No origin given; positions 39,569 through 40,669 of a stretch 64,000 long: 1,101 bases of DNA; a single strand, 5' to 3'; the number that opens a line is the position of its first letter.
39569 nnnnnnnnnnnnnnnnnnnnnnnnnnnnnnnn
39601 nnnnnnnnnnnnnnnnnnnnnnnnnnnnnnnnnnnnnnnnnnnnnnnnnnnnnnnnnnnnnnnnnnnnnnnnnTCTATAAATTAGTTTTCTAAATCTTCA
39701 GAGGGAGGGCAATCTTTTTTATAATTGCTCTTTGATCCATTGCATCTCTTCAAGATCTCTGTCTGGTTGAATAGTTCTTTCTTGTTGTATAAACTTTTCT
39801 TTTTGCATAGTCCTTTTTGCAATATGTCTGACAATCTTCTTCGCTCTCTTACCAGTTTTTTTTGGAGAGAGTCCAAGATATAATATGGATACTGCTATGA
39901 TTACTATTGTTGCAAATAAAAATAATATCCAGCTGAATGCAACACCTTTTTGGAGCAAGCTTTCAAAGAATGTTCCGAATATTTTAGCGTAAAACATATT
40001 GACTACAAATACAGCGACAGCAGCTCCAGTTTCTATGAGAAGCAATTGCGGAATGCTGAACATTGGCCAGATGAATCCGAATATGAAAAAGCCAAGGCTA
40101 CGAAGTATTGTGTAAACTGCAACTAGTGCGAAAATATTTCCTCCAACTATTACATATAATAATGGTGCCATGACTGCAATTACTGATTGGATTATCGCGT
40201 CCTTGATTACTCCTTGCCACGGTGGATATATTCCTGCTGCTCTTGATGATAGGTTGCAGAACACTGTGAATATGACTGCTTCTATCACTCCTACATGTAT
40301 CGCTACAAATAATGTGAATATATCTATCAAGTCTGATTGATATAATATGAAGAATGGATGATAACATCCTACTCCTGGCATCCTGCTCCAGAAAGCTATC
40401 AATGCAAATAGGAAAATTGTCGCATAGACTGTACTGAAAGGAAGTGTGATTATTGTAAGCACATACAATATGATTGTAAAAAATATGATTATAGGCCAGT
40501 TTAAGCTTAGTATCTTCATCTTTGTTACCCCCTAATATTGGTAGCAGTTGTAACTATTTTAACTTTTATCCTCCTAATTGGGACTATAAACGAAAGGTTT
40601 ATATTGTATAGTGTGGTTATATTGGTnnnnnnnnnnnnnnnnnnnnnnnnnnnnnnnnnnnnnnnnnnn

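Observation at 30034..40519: ~10-kb block bracketed by inverted paralogous 8-TM membrane-protein genes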

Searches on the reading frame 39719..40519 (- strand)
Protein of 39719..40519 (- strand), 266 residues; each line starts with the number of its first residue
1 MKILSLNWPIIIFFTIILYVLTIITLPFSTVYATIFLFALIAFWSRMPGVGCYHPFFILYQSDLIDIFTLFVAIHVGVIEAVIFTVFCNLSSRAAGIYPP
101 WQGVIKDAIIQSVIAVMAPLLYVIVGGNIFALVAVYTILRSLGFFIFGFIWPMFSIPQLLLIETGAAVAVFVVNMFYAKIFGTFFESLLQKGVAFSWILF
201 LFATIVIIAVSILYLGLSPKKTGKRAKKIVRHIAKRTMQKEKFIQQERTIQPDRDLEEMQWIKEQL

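Call 5: search_protein_families(library=pfam, proteins=[window:39719-40519:-], max_evalue=0.1)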
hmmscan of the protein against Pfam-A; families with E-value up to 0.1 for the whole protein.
window:39719-40519:- (266 aa): 0 families

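Call 86: predict_structure(alignment_id=A4)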
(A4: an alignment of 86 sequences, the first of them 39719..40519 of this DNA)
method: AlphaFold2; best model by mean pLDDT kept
length: 266 residues; sequences in the alignment: 86
mean_pLDDT: 91.1   pTM: 0.82
mean pLDDT of the five models: 91.1, 90.9, 90.7, 89.1, 89.0
residues with pLDDT >= 90: 198; 70-90: 49; 50-70: 18; < 50: 1
segments of 3 or more residues with pLDDT < 50: none
pLDDT, mean of each block of 10 residues (from residue 1): 86 97 98 98 97 85 97 97 98 95 97 98 97 98 97 94 94 96 90 93 97 81 78 84 63 66 84
secondary structure, 60 per line:
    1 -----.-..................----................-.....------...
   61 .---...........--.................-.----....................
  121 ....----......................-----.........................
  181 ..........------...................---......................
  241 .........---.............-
elements in order: H8-25 H30-45 H47-51 H58-61 H65-75 H78-94 H101-124 H129-150 H156-190 H197-215 H219-249 H253-265

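Call 88: search_protein_families(library=ncbifam, proteins=[window:39719-40519:-], max_evalue=0.01)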
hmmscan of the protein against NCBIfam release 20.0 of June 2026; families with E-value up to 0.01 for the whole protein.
window:39719-40519:- (266 aa): 0 families
